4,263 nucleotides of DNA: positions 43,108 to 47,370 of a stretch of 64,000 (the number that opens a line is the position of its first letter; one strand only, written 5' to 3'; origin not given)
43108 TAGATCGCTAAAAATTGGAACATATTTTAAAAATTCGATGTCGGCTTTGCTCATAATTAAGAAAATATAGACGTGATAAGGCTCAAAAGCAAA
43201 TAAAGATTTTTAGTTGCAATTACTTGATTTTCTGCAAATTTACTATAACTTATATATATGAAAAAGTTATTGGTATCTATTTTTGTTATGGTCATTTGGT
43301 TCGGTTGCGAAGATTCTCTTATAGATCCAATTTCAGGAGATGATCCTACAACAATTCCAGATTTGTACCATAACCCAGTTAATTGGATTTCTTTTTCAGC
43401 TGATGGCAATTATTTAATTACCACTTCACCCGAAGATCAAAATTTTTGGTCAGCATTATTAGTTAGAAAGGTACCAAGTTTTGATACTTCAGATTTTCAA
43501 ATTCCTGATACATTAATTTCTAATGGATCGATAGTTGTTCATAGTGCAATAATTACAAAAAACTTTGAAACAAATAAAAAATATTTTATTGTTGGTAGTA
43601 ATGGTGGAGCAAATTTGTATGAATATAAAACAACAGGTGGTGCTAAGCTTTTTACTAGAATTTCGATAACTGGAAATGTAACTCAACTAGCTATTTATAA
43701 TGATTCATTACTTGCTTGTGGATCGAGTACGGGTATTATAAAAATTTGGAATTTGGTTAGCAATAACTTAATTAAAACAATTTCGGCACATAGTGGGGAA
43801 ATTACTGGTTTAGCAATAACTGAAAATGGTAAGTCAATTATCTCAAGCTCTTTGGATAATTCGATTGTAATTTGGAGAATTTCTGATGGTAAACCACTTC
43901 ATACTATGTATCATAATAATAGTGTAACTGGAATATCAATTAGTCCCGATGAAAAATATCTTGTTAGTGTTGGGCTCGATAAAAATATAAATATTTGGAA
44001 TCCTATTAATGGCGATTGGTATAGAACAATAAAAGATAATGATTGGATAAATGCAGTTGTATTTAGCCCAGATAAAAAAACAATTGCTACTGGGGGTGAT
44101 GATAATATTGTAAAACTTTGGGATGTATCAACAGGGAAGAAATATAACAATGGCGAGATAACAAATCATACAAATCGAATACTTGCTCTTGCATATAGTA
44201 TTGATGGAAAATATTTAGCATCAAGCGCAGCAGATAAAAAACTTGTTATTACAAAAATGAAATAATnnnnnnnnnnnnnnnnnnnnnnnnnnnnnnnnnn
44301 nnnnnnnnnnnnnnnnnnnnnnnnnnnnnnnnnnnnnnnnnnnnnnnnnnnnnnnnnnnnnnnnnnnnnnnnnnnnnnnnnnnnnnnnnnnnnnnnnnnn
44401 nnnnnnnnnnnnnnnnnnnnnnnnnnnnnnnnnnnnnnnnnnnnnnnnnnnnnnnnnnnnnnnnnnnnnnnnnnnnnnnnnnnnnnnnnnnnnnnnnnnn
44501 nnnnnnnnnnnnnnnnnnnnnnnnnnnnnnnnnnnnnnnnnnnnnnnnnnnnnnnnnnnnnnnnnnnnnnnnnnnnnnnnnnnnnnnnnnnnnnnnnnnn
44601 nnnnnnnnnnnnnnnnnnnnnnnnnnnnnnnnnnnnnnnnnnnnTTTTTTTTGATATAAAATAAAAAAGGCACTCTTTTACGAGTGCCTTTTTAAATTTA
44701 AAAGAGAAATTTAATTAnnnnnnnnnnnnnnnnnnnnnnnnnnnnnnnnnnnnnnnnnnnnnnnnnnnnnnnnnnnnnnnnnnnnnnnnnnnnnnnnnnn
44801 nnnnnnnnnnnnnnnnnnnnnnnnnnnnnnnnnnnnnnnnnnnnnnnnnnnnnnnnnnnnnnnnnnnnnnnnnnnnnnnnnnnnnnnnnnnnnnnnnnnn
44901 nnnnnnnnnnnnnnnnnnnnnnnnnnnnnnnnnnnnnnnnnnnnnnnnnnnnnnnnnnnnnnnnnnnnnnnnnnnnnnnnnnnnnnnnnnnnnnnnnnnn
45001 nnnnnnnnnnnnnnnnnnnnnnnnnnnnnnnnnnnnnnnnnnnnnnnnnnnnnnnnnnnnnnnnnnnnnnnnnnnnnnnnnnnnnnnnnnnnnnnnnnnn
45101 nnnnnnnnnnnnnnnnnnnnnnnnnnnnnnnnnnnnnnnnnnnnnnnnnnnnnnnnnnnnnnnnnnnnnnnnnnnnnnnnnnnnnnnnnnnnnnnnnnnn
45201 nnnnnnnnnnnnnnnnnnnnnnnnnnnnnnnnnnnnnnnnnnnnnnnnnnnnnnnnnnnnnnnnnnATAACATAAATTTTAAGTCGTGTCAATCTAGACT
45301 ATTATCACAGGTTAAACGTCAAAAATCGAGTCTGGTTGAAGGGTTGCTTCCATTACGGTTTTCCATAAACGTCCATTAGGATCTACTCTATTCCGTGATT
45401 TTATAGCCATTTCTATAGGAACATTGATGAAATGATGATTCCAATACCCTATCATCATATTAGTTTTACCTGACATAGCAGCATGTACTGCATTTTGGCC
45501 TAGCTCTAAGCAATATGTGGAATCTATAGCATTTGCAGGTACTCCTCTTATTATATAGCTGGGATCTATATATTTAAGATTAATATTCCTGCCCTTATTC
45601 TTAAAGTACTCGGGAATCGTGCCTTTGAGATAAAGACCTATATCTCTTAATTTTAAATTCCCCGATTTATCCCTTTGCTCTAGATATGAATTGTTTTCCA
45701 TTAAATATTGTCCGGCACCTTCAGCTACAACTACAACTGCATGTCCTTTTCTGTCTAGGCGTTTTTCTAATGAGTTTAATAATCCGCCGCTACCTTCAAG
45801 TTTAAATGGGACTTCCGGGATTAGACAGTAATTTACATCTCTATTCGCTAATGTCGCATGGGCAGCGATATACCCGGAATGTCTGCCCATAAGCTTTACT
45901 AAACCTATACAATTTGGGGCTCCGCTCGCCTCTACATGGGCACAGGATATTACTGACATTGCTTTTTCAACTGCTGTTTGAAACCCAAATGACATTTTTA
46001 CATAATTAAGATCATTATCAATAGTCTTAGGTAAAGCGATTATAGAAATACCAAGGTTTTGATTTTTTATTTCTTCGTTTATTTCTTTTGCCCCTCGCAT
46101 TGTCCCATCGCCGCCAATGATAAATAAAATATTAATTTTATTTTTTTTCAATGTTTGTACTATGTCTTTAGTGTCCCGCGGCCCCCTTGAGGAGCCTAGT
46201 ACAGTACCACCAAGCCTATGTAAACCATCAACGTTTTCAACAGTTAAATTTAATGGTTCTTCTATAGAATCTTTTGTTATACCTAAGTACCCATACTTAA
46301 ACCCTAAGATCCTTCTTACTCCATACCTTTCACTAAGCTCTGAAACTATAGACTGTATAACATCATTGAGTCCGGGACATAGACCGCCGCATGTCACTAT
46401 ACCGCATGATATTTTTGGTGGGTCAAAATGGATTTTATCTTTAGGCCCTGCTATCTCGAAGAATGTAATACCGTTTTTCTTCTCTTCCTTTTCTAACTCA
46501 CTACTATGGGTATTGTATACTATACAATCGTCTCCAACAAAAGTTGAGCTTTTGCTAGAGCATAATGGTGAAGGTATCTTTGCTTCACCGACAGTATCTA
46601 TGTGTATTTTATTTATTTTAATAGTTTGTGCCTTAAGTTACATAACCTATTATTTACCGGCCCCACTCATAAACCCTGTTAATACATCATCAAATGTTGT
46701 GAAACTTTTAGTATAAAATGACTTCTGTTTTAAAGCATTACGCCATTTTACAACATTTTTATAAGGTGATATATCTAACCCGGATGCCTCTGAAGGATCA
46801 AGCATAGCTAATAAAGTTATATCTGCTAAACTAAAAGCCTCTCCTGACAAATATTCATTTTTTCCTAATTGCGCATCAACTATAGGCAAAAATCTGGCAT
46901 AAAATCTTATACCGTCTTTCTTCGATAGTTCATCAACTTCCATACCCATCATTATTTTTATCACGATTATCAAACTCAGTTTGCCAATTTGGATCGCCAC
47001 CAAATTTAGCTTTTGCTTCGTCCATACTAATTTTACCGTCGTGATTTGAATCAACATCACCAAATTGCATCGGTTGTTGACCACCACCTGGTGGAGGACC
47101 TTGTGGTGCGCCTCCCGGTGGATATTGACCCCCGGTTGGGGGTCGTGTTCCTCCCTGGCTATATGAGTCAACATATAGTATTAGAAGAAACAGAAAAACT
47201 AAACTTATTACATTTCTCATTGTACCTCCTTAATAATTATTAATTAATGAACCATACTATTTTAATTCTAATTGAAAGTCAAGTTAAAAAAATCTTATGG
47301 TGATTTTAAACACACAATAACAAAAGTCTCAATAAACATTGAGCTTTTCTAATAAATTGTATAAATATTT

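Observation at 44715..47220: Secreted EF-hand repeat protein gene is interrupted by a second foreign-composition insert (about 1.67 kb)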

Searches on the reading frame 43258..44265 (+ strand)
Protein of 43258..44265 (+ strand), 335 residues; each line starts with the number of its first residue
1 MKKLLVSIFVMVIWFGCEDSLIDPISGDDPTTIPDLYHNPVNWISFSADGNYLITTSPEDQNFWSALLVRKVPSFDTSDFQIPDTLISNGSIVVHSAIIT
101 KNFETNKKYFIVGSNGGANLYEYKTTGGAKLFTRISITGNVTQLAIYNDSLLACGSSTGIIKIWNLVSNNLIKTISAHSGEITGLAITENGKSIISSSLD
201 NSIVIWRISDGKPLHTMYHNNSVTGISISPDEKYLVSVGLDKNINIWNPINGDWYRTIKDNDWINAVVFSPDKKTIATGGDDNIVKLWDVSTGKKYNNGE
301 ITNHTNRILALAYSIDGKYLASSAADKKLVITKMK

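Call 8: search_protein_families(library=pfam, proteins=[window:43258-44265:+], max_evalue=0.01)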
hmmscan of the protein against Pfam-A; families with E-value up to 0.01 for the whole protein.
window:43258-44265:+ (335 aa): 49 families (the best 25 are shown)
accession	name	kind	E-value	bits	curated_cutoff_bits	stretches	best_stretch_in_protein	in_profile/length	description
PF00400.38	WD40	-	3.7e-39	131.9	27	4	256-289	5-39/39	WD domain, G-beta repeat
PF25174.1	Beta-prop_THOC3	-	1.5e-36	126.3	305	1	118-334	26-242/272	THOC3 beta-propeller domain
PF25173.1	Beta-prop_WDR3_1st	-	8.6e-36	123.8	154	2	110-258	3-151/184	WDR3 first beta-propeller domain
PF24814.1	WD40_Prp19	-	3.4e-32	112.1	320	2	194-328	64-200/281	Prp19 WD40 domain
PF24817.1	WD40_WDHD1_1st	-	3.7e-32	112.1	109.9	3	105-216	55-165/291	WDHD1 first WD40 domain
PF24807.1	WD40_CDC20-Fz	-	9.1e-30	104.4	200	1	96-329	52-289/292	CDC20/Fizzy WD40 domain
PF23414.1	Beta-prop_EML_2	-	2.1e-27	96.6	90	2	183-334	2-153/266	Echinoderm microtubule-associated protein second beta-propeller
PF25172.1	Beta-prop_WDR3_2nd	-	3.9e-24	85.8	140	2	218-329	172-283/293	WDR3 second beta-propeller domain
PF24796.1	WDR55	-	1.1e-23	84.2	200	2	216-334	49-166/296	WDR55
PF25168.1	Beta-prop_WDR36-Utp21_2nd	-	1.4e-22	80.9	84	2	106-236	169-297/335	WDR36/Utp21 second beta-propeller domain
PF25175.1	Beta-prop_WDR5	-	4.9e-22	79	250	1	142-328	56-247/296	WDR5 beta-propeller domain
PF24805.1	EIF3I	-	1.4e-19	70.8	200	2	212-324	2-112/324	EIF3I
PF23393.2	Beta-prop_WDR90_POC16_2nd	-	1.5e-19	70.7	60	2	150-211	49-110/291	WDR90/POC16, second beta-propeller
PF24782.2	WD40_MABP1-WDR62_2nd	-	5.8e-17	62.1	290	2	119-208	250-341/341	MABP1/WDR62 second WD40 domain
PF24105.1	Beta-prop_CAF1B_HIR1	-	7.4e-17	61.8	80.5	2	171-249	122-201/383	CAF1B/HIR1 beta-propeller domain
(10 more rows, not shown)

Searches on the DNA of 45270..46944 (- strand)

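Call 35: search_dna_similar(query=window:45270-46944:-, collection=plasmids, mode=distant, max_rows=8)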
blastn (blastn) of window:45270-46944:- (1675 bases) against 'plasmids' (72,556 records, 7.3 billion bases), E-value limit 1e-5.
No match.

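Call 36: search_dna_similar(query=window:45270-46944:-, collection=phages, mode=distant, max_rows=8)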
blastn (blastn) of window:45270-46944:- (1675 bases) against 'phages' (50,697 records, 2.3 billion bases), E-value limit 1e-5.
No match.

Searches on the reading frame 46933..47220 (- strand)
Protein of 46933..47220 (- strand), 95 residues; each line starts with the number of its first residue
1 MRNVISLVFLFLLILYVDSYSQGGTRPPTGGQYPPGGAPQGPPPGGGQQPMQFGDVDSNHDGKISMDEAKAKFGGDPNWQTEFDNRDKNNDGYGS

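Call 8: search_protein_families(library=pfam, proteins=[window:46933-47220:-], max_evalue=0.01)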
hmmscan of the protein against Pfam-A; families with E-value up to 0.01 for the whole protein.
window:46933-47220:- (95 aa): 2 families
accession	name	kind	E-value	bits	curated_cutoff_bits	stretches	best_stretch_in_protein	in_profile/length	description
PF13202.12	EF-hand_5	-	0.00028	20.7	25.9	1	53-68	5-20/25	EF hand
PF00036.39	EF-hand_1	-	0.0012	18.7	25.4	0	53-68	6-21/29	EF hand domain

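Call 9: find_encoding_contigs(protein=window:46933-47220:-, flank=8000, max_places=10)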
Protein window:46933-47220:- (95 aa): 2 contigs read that carry it; 2 places shown.
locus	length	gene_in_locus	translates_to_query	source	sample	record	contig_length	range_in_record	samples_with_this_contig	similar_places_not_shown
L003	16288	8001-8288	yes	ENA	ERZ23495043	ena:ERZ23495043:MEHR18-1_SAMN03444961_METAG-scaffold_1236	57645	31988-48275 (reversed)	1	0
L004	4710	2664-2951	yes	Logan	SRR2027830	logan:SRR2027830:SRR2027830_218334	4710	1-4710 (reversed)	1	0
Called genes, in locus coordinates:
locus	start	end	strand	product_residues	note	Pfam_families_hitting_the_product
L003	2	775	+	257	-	PF03848:TehB, PF13489:Methyltransf_23, PF01209:Ubie_methyltran, PF13847:Methyltransf_31, PF08241:Methyltransf_11, PF08242:Methyltransf_12, PF13649:Methyltransf_25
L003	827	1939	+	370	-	PF13439:Glyco_transf_4, PF20706:GT4-conflict, PF00534:Glycos_transf_1, PF13692:Glyco_trans_1_4, PF13524:Glyco_trans_1_2 (weak)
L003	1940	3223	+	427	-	PF04413:Glycos_transf_N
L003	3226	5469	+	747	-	PF17764:PriA_3primeBD, PF00270:DEAD, PF04851:ResIII, PF18319:Zn_ribbon_PriA, PF00271:Helicase_C, PF18074:PriA_C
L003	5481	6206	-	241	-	PF04893:Yip1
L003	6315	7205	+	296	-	PF00892:EamA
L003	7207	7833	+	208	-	PF02223:Thymidylate_kin, PF13521:AAA_28 (weak)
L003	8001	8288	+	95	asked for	-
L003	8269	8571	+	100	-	PF00043:GST_C, PF13410:GST_C_2 (weak)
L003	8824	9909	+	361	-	PF00365:PFK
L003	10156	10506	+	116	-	-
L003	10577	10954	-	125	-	PF04379:DUF525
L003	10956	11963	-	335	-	PF24807:WD40_CDC20-Fz, PF25175:Beta-prop_WDR5, PF25174:Beta-prop_THOC3, PF24796:WDR55, PF24817:WD40_WDHD1_1st, PF23414:Beta-prop_EML_2, PF25391:WD40_Gbeta, PF23098:Beta-prop_NOL10_N, +42 more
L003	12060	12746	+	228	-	PF00027:cNMP_binding, PF13545:HTH_Crp_2, PF00325:Crp (weak)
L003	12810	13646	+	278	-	PF02811:PHP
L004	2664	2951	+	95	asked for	-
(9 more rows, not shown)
